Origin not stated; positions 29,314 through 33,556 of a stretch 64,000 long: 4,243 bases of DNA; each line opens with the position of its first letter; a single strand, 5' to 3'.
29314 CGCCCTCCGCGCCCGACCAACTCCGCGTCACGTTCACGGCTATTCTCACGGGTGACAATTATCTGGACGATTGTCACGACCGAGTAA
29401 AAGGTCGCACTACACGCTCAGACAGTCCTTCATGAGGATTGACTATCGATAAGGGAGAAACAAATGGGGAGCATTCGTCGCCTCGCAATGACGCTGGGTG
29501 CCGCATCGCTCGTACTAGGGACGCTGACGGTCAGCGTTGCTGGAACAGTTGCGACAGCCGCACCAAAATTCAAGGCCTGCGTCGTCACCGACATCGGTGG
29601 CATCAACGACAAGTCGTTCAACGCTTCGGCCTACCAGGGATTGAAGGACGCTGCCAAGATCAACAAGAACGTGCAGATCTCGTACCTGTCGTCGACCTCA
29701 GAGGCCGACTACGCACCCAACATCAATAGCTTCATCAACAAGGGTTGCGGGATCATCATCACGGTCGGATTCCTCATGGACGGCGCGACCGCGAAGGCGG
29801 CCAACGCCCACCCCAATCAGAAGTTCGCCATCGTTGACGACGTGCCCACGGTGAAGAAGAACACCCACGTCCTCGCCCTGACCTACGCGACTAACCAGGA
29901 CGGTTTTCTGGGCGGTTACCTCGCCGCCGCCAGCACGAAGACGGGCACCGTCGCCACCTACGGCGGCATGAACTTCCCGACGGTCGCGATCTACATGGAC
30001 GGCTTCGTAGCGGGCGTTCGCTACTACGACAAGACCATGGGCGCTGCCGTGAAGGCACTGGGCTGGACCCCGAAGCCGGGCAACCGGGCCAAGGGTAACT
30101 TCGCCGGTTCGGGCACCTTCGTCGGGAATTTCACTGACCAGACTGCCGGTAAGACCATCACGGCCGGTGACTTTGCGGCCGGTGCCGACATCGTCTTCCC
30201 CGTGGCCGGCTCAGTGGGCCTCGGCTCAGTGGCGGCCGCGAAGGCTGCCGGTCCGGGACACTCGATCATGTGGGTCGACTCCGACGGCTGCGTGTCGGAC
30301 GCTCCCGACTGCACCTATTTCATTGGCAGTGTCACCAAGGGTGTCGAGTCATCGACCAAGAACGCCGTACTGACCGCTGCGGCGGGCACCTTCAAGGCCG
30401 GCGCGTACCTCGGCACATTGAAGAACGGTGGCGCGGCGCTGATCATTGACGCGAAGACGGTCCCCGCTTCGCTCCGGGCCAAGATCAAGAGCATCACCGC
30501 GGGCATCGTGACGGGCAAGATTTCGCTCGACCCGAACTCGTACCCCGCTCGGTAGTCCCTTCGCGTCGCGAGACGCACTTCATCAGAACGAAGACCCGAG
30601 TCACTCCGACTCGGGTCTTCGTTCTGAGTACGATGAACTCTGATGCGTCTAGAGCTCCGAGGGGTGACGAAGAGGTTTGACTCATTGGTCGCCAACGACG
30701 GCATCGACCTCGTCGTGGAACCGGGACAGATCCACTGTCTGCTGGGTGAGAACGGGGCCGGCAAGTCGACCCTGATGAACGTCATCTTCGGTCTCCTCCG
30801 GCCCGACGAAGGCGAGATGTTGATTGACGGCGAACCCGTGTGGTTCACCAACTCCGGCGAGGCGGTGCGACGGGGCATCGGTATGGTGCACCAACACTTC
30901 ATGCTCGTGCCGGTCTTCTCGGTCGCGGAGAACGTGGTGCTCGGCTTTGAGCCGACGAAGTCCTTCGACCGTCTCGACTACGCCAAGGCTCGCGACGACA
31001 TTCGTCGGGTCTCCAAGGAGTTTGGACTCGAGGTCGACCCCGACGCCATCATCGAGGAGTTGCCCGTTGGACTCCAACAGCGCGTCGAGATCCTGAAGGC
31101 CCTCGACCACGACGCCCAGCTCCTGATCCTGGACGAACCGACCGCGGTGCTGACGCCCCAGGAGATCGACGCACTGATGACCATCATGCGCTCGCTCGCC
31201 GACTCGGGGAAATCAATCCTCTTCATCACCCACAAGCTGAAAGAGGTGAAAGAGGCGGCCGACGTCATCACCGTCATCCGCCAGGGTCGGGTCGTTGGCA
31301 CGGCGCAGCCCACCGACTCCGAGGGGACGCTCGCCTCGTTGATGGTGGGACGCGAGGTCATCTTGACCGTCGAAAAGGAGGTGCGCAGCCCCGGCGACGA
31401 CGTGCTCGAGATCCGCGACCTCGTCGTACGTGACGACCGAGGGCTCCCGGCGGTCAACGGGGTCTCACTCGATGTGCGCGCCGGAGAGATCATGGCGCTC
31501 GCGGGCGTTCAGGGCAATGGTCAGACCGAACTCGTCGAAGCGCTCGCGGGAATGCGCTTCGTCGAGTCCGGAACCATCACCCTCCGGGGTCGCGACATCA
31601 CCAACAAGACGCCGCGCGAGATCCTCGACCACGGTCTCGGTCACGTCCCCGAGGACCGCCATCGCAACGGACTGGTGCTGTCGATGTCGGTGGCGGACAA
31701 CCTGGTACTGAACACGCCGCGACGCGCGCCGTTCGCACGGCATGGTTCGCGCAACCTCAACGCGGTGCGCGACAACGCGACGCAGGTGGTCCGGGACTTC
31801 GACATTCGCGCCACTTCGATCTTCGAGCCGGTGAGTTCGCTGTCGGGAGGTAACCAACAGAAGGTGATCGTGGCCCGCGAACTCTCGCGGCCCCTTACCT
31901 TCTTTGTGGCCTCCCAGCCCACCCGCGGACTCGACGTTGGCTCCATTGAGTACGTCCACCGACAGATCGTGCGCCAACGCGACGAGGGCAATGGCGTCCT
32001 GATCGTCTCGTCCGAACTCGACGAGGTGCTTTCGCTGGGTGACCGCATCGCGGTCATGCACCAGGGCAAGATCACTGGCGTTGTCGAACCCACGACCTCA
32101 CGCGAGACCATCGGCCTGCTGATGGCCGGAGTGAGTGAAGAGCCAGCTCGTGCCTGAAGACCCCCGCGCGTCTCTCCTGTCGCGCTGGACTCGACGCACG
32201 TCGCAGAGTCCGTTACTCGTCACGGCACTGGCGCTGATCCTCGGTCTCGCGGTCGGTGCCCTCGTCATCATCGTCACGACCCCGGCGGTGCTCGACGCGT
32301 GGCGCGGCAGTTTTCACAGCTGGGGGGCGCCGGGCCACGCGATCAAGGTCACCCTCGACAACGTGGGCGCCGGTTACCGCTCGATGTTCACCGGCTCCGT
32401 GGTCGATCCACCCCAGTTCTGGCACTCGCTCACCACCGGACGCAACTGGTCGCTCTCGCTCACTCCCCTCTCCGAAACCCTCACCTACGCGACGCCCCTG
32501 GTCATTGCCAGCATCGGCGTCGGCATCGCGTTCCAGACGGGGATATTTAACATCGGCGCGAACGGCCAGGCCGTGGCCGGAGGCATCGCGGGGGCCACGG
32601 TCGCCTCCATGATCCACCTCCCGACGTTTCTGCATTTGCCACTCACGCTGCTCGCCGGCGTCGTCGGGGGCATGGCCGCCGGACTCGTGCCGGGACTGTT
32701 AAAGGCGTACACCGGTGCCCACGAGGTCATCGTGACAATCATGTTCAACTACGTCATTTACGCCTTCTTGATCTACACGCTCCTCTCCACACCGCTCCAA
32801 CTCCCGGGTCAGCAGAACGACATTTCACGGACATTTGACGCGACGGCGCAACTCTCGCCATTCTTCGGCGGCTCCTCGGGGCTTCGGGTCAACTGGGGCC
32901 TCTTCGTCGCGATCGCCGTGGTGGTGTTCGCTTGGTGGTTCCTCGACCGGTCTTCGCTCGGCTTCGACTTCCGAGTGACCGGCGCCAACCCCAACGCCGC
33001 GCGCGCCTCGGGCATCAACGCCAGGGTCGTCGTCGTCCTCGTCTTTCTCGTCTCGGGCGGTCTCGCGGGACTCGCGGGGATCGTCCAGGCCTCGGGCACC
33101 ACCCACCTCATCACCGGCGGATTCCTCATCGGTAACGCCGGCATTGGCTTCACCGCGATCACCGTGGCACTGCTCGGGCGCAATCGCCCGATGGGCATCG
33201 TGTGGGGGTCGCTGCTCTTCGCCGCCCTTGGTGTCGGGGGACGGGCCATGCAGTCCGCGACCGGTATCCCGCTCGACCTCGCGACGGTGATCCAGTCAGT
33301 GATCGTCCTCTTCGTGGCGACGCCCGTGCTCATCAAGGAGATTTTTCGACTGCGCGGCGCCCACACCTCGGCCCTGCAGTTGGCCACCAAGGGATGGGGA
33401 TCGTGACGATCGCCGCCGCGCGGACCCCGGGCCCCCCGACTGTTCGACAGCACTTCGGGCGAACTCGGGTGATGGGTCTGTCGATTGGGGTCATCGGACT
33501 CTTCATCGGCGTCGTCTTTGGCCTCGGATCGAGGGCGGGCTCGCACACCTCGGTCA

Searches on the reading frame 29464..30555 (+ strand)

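Call 81: search_protein_families(library=pfam, max_evalue=0.00001, proteins=[window:29464-30555:+])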
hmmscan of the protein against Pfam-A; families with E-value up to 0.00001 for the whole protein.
window:29464-30555:+ (363 aa): 1 family
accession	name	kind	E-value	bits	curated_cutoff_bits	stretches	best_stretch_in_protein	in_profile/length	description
PF02608.20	Bmp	-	5.6e-42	144.2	24.1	2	38-200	3-164/301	ABC transporter substrate-binding protein PnrA-like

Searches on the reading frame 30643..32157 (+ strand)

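Call 81: search_protein_families(library=pfam, max_evalue=0.00001, proteins=[window:30643-32157:+])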
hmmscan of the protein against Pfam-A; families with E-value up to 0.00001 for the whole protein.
window:30643-32157:+ (504 aa): 2 families
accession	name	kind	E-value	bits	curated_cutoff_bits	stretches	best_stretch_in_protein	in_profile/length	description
PF00005.33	ABC_tran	-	6.3e-49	166.5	25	2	20-168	3-137/137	ABC transporter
PF13304.12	AAA_21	-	9e-07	29.7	27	0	30-53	1-24/304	AAA domain, putative AbiEii toxin, Type IV TA system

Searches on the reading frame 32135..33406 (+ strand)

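Call 81: search_protein_families(library=pfam, max_evalue=0.00001, proteins=[window:32135-33406:+])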
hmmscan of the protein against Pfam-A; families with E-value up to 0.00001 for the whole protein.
window:32135-33406:+ (423 aa): 1 family
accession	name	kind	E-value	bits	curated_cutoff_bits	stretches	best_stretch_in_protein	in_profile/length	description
PF02653.21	BPD_transp_2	-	9.3e-45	153.3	26.8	1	113-394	3-268/269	Branched-chain amino acid transport system / permease component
